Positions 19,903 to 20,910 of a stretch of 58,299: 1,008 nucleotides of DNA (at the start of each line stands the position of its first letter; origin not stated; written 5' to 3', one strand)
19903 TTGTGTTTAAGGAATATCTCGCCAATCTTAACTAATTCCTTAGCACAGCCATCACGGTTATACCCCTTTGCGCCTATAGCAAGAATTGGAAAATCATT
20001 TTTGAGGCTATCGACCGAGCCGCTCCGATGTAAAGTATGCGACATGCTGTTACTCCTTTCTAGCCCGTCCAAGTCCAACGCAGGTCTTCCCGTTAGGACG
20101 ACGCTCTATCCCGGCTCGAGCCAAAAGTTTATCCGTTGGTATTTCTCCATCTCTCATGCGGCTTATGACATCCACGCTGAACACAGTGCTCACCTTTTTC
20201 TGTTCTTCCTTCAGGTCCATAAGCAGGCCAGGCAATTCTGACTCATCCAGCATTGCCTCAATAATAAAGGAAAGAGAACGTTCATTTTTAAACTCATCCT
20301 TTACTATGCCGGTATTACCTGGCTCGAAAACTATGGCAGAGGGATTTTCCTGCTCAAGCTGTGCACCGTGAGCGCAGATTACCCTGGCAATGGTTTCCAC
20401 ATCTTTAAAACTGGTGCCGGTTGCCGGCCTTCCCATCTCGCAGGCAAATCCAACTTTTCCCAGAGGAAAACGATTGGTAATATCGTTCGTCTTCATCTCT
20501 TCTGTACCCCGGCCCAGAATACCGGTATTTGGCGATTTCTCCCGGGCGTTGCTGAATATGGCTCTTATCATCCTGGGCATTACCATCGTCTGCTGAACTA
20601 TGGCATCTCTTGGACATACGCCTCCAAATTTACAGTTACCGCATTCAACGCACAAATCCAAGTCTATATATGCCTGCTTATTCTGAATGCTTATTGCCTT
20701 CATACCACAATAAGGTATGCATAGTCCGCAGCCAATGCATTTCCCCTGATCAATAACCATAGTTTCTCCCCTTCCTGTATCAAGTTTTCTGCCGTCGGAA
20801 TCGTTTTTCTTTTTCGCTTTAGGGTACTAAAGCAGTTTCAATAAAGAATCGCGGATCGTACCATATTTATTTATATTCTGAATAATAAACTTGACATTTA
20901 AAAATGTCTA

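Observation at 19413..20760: Second, diverged copy of the same two-gene module at the promoter-proximal end of the operon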

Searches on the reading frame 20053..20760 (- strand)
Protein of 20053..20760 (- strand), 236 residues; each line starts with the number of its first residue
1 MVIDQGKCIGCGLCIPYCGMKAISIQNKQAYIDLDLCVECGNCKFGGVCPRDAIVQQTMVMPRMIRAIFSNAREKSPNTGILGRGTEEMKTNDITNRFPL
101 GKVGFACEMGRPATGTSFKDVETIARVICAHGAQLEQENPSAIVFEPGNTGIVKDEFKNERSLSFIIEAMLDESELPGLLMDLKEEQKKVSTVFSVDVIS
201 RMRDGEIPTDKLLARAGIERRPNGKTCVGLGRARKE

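Call 7: search_protein_families(library=pfam, proteins=[window:20053-20760:-], max_evalue=0.01)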
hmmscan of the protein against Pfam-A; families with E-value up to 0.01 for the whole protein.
window:20053-20760:- (236 aa): 9 families
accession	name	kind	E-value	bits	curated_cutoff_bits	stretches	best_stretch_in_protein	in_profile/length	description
PF00037.32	Fer4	-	3.2e-10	39.8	21.1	1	2-24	2-24/24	4Fe-4S binding domain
PF12838.12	Fer4_7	-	7.3e-07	30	27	1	7-53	1-52/52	4Fe-4S dicluster domain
PF12797.12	Fer4_2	-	8.1e-07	29.1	24.5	1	1-18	3-20/22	4Fe-4S binding domain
PF14697.11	Fer4_21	-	8.5e-07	29.5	35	1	2-54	2-57/59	4Fe-4S dicluster domain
PF13484.11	Fer4_16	-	1.2e-05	26.4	30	0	37-68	2-32/66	4Fe-4S double cluster binding domain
PF13187.11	Fer4_9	-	1.4e-05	25.5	27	1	7-54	1-52/52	4Fe-4S dicluster domain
PF13237.11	Fer4_10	-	2.1e-05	24.8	25.5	1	1-43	2-48/53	4Fe-4S dicluster domain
PF12837.12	Fer4_6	-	8.3e-05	22.8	25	1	2-23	3-24/24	4Fe-4S binding domain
PF13534.11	Fer4_17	-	0.0074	17.2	22.2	0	28-52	37-59/61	4Fe-4S dicluster domain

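Call 9: search_protein_families(library=ncbifam, proteins=[window:20053-20760:-], max_evalue=0.01)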
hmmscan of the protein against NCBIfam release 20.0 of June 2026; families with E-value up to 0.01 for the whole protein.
window:20053-20760:- (236 aa): 50 families (the best 25 are shown)
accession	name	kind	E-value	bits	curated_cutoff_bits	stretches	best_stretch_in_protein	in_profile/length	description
NF058577.1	FdxA_fam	equivalog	2.2e-10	40.5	65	1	6-53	7-52/52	4Fe-4S ferredoxin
NF005504.0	PRK07118.1-3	equivalog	2.4e-10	40.3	437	1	7-58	220-269/293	Fe-S cluster domain-containing protein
TIGR02700.1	flavo_MJ0208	hypoth_equivalog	7.6e-10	38.4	251.35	1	2-60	144-200/234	dihydromethanopterin reductase (acceptor)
NF040770.1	hetero_SS_HdrA2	exception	1.2e-09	36.9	1100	1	2-75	573-643/777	CoB-CoM heterodisulfide reductase HdrA2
NF045874.1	Vhu_polyferre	exception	1.2e-08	34.1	600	1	7-58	129-178/381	F420-non-reducing hydrogenase associated-polyferredoxin VhuB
NF040864.1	HgcB_ferredoxin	equivalog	3.1e-08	33.3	99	1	3-60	11-67/93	mercury methylation ferredoxin HgcB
TIGR04105.1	FeFe_hydrog_B1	subfamily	6.3e-08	31.7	450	1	13-57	120-162/462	monomeric [FeFe] hydrogenase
NF043069.1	T4HPD_activ_SAM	equivalog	9.6e-08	31.7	425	1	3-69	48-114/299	trans-4-hydroxy-L-proline dehydratase activase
NF005506.0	PRK07118.1-5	equivalog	1.8e-07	30.9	388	1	7-73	142-206/279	Fe-S cluster domain-containing protein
TIGR03294.1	FrhG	equivalog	2.1e-07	30.9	245.5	1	2-57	170-223/228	coenzyme F420 hydrogenase subunit gamma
NF005503.0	PRK07118.1-2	equivalog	3.3e-07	29.9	252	1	7-57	139-187/292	RnfABCDGE type electron transport complex subunit B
TIGR04041.1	activase_YjjW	hypoth_equivalog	2.3e-06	27.2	250.2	1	6-61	41-94/276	YjjW family glycine radical enzyme activase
TIGR02179.1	PorD_KorD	subfamily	2.4e-06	27.6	60.05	1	2-55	21-73/78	2-oxoacid:acceptor oxidoreductase, delta subunit, pyruvate/2-ketoisovalerate family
NF045480.1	FdxA_Actino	equivalog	3e-06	27.4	125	1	28-59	31-60/107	ferredoxin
NF045490.1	FdxA_Protbact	equivalog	3.1e-06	27.4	135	1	1-29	33-61/104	ferredoxin FdxA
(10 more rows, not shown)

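Call 11: search_solved_structures(query=window:20053-20760:-, max_evalue=1)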
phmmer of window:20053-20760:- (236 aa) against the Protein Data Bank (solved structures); distinct sequences matched with E-value up to 1: 112 (the best 60 are shown).
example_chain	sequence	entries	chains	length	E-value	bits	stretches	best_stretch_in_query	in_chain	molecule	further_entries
7zc6_B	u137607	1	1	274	2.6e-09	40.2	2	8-57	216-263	RnfB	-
1fdn_A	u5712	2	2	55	5.7e-08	35.8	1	6-56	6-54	FERREDOXIN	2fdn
9sw6_H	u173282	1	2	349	8.9e-08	35.2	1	3-62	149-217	Tungsten formylmethanofuran dehydrogenase, subunit F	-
1fca_A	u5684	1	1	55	1.3e-07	34.6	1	6-56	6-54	FERREDOXIN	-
6qii_G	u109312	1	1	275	1.8e-07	34.1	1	2-53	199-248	Coenzyme F420 hydrogenase subunit gamma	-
6qgr_G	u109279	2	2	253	2.2e-07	33.9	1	2-53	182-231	Coenzyme F420 hydrogenase subunit gamma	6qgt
6fah_A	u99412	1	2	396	2.1e-06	30.7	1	5-58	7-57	Caffeyl-CoA reductase-Etf complex subunit CarE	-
8rvu_a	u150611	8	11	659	2.9e-06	30.2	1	2-65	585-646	H(2):CoB-CoM heterodisulfide,ferredoxin reductase subunit A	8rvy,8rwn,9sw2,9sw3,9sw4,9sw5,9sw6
9g03_E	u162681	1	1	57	3.7e-06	29.9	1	7-57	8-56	Ferredoxin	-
5t5i_F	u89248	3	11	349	4e-06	29.8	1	3-62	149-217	Tungsten formylmethanofuran dehydrogenase subunit fwdF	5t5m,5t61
1clf_A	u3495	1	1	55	5.3e-06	29.4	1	7-57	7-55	FERREDOXIN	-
3zfs_B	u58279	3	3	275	6.5e-06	29.1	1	2-52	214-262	F420-REDUCING HYDROGENASE, SUBUNIT GAMMA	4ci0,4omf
8rvv_A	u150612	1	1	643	6.7e-06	29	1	2-61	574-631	H(2):CoB-CoM heterodisulfide,ferredoxin reductase subunit A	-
1bqx_A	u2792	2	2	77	9.5e-06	28.5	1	7-61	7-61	PROTEIN (FERREDOXIN) | FERREDOXIN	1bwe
7np8_A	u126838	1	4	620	1e-05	28.4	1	3-53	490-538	Coenzyme F420-dependent sulfite reductase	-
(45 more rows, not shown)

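Call 30: find_homologous_proteins(query=window:20053-20760:-)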
Query window:20053-20760:- (236 aa): 176 proteins with E <= 0.001 among 385 candidates; the best 120 are listed.
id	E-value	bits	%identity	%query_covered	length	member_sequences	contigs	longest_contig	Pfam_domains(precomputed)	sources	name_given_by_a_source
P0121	2.6e-154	529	99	100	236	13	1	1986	PF14697.12,PF12797.13,PF00037.33,PF13484.12,PF12838.13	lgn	-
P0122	9.2e-136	469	86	100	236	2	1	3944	PF14697.12,PF12797.13,PF12837.13,PF00037.33,PF13484.12,PF12838.13,PF13237.12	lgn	-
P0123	5.8e-133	460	84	100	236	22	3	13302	PF14697.12,PF12797.13,PF00037.33,PF12838.13,PF13237.12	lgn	-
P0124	7.1e-133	459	86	100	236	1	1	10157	PF14697.12,PF12797.13,PF12837.13,PF00037.33,PF13484.12,PF12838.13,PF13237.12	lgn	-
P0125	2.1e-132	458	83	100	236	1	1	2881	PF14697.12,PF12797.13,PF12837.13,PF00037.33,PF12838.13,PF13237.12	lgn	-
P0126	9.6e-131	452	82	100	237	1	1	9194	PF14697.12,PF12797.13,PF12837.13,PF00037.33,PF13484.12,PF12838.13,PF13237.12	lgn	-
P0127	1.8e-129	448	82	100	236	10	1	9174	PF14697.12,PF12797.13,PF00037.33,PF13484.12,PF12838.13,PF13237.12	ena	-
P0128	5.9e-127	440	82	98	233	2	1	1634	PF14697.12,PF12797.13,PF12837.13,PF00037.33,PF13484.12,PF12838.13,PF13237.12,PF13187.12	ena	-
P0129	2.2e-126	438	81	100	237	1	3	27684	PF14697.12,PF12797.13,PF12837.13,PF00037.33,PF13484.12,PF12838.13,PF13237.12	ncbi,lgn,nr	ncbi:MAG: 4Fe-4S binding protein [Oscillospiraceae bacterium]|nr:4Fe-4S binding protein [Oscillospir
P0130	4.1e-124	431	82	99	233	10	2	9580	PF14697.12,PF12797.13,PF12837.13,PF00037.33,PF13237.12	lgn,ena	-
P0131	1.3e-122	426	79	100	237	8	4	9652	PF14697.12,PF12797.13,PF00037.33,PF13484.12,PF12838.13,PF13237.12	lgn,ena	-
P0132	1.1e-118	413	76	100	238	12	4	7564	PF14697.12,PF12797.13,PF12837.13,PF00037.33,PF12838.13,PF13237.12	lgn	-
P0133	6.5e-117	407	75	100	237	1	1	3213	PF12797.13,PF12837.13,PF00037.33,PF12838.13,PF13237.12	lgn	-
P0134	8.5e-117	407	73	100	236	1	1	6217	PF14697.12,PF12797.13,PF12837.13,PF00037.33,PF13484.12,PF12838.13,PF13237.12,PF13187.12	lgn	-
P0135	3.3e-113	395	72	100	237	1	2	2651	PF14697.12,PF12797.13,PF12837.13,PF00037.33,PF12838.13,PF13237.12,PF13187.12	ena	-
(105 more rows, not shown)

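Call 41: predict_structure(alignment_id=A5)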
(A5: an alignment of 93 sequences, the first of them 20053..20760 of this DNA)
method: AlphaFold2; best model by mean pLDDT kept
length: 236 residues; sequences in the alignment: 93
mean_pLDDT: 90.7   pTM: 0.87
mean pLDDT of the five models: 90.7, 90.0, 90.0, 88.9, 88.0
residues with pLDDT >= 90: 171; 70-90: 52; 50-70: 12; < 50: 1
segments of 3 or more residues with pLDDT < 50: none
pLDDT, mean of each block of 10 residues (from residue 1): 97 95 96 96 95 95 95 88 67 78 93 92 98 92 94 98 95 97 97 92 87 93 75 63
secondary structure, 60 per line:
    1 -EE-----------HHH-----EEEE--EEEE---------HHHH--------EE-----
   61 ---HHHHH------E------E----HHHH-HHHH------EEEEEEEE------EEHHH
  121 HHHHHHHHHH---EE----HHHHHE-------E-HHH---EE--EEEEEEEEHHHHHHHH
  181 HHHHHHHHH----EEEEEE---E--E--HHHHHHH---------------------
elements in order: E23-26 E29-32 H42-45 H64-68 H87-90 H92-95 E102-109 H118-130 H140-144 E165-172 H173-189 E194-199 H209-215

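Call 44: fold_search(model_id=the predicted structure, library=pdb)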
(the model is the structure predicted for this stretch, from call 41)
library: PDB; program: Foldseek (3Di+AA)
matches with E <= 10: 954; with E <= 0.001: 0
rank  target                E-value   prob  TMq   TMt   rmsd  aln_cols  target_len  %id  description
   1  1fdn                  2.0e-03  1.00  0.22  0.86   1.3        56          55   48  REFINED CRYSTAL STRUCTURE OF THE 2[4FE-4S] FERREDOXIN FROM CLOSTRIDIUM ACIDURICI AT 1.84 ANGSTROMS RESOLUTION (released 1994-08-31)
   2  1fca                  3.7e-03  1.00  0.22  0.87   1.2        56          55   48  STRUCTURE OF THE FERREDOXIN FROM CLOSTRIDIUM ACIDURICI: MODEL AT 1.8 ANGSTROMS RESOLUTION (released 1995-07-10)
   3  3eun                  3.7e-03  1.00  0.24  0.64   2.4        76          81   28  Crystal structure of the 2[4Fe-4S] C57A ferredoxin variant from allochromatium vinosum (released 2009-08-18)
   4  8rvu_A                4.4e-03  1.00  0.23  0.09   5.9        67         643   36  CryoEM structure of the Elp-Hdr complex of Methanothermobacter marburgensis state 2 (composite structure) (released 2025-05-14)
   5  9g03_E                6.0e-03  1.00  0.21  0.91   1.1        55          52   42  Structure of carbon monoxide dehydrogenase/acetyl-CoA synthase (CODH/ACS) in complex with ferredoxin (Clostridium auto (released 2025-02-05)
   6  9f46_B                7.6e-03  1.00  0.21  0.08   2.2        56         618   38  crystal structure of apo-[FeFe]-hydrogenase CbA5H from Clostridium beijerinckii (released 2024-12-18)
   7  8rvy_A                9.2e-03  1.00  0.23  0.09   6.0        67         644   36  CryoEM structure of the Elp-Hdr complex of Methanothermobacter marburgensis state 1 (composite structure) (released 2025-05-14)
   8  2zvs_A                9.7e-03  1.00  0.24  0.61   3.3        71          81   28  Crystal structure of the 2[4FE-4S] ferredoxin from escherichia coli (released 2009-08-25)
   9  9a0b_B                1.1e-02  1.00  0.20  0.48   1.6        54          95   35  Structure determination of the HgcAB complex using metagenome sequence data, coevolution analysis, and ab initio struc (released 2020-06-12)
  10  9f46_A                1.2e-02  1.00  0.21  0.08   2.2        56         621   38  crystal structure of apo-[FeFe]-hydrogenase CbA5H from Clostridium beijerinckii (released 2024-12-18)
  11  3exy                  1.5e-02  1.00  0.24  0.63   2.6        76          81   26  Crystal structure of the 2[4Fe-4S] ferredoxin V13G variant from allochromatium vinosum (released 2009-05-05)
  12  8zqd_A                1.7e-02  1.00  0.20  0.08   1.8        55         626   40  Anaerobically isolated active [FeFe]-hydrogenase CbA5H (released 2025-01-01)
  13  1blu                  1.8e-02  1.00  0.24  0.62   2.9        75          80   32  STRUCTURE OF THE 2[4FE-4S] FERREDOXIN FROM CHROMATIUM VINOSUM (released 1996-11-08)
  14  9gbu_A                1.8e-02  1.00  0.19  0.10   2.5        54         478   35  Desulfovibrio desulfuricans [FeFe]-hydrogenase variant with both subunits linked by a 13 amino acid linker peptide der (released 2025-08-13)
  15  9qis_A                2.2e-02  1.00  0.20  0.12   2.0        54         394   37  CO-bound [FeFe]-hydrogenase from Nitratidesulfovibrio vulgaris (released 2026-04-08)
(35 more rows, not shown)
